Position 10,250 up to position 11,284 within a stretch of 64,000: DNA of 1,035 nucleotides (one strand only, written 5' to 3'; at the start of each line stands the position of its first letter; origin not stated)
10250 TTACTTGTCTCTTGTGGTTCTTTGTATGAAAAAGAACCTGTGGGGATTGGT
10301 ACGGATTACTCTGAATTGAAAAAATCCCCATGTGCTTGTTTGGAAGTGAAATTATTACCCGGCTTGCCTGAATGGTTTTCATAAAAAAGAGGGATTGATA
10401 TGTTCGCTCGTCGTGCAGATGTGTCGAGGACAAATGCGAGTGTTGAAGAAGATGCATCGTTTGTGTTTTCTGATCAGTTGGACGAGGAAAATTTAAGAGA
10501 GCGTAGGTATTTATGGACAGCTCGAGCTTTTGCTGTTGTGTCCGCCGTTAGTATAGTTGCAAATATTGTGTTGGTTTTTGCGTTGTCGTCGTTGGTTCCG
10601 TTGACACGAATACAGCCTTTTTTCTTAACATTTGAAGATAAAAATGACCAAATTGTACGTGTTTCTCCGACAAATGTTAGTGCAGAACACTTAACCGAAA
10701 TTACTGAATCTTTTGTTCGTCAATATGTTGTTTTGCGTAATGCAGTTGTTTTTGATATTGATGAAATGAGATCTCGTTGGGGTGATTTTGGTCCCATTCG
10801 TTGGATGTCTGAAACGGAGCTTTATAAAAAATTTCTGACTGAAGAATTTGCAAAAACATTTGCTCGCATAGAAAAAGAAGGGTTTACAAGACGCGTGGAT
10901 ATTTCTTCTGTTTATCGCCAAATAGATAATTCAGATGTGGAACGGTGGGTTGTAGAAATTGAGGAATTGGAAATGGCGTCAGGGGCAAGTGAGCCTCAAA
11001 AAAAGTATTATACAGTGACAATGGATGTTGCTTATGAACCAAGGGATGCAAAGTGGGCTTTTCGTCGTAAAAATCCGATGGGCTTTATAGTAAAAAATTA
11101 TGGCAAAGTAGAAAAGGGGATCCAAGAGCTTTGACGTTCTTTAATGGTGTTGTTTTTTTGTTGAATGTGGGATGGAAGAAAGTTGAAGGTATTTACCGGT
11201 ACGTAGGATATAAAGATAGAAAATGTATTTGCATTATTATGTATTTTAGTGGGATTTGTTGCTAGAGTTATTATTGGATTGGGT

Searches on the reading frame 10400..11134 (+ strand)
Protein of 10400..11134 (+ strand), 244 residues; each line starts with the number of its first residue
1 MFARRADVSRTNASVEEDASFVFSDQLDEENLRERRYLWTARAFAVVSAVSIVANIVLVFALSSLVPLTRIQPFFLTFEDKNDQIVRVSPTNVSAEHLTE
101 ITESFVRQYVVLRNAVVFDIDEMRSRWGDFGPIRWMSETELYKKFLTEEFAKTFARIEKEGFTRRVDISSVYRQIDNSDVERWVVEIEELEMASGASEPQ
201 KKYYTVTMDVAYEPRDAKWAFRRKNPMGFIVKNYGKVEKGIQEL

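Call 5: search_protein_families(library=pfam, proteins=[window:10400-11134:+], max_evalue=1)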
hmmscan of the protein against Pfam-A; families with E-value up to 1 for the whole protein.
window:10400-11134:+ (244 aa): 4 families
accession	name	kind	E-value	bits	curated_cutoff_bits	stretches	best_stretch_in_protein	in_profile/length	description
PF04335.19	VirB8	-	4.4e-17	63.1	23.2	1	40-234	16-208/213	VirB8 protein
PF08971.16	GlgS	-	0.04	14.4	32.2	1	150-178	14-40/66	Glycogen synthesis protein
PF09907.15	HigB_toxin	-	0.14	12.8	27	0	149-188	4-43/74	HigB_toxin, RelE-like toxic component of a toxin-antitoxin system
PF06705.16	SF-assemblin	-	0.17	11.7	30.6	1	134-185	144-194/247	SF-assemblin/beta giardin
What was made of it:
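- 10400..11134 (+): virB8b. PF04335 at E=4.4e-17: call 5.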

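Call 6: search_protein_families(library=ncbifam, proteins=[window:10400-11134:+], max_evalue=1)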
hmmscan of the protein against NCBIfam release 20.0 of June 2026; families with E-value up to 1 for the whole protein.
window:10400-11134:+ (244 aa): 3 families
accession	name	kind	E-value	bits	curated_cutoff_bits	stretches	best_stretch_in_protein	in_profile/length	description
NF010439.0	PRK13865.1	equivalog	6.7e-08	32.3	188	1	40-119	36-115/237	type IV secretion system protein VirB8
NF010446.0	PRK13872.1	equivalog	0.023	14.3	152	1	69-232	66-218/228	conjugal transfer protein TrbF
NF002793.0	PRK02922.1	equivalog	0.035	14.1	105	1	150-179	16-43/68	cell surface composition regulator GlgS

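Call 98: search_solved_structures(query=window:10400-11134:+, max_evalue=1)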
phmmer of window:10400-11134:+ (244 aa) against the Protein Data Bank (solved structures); distinct sequences matched with E-value up to 1: 0.
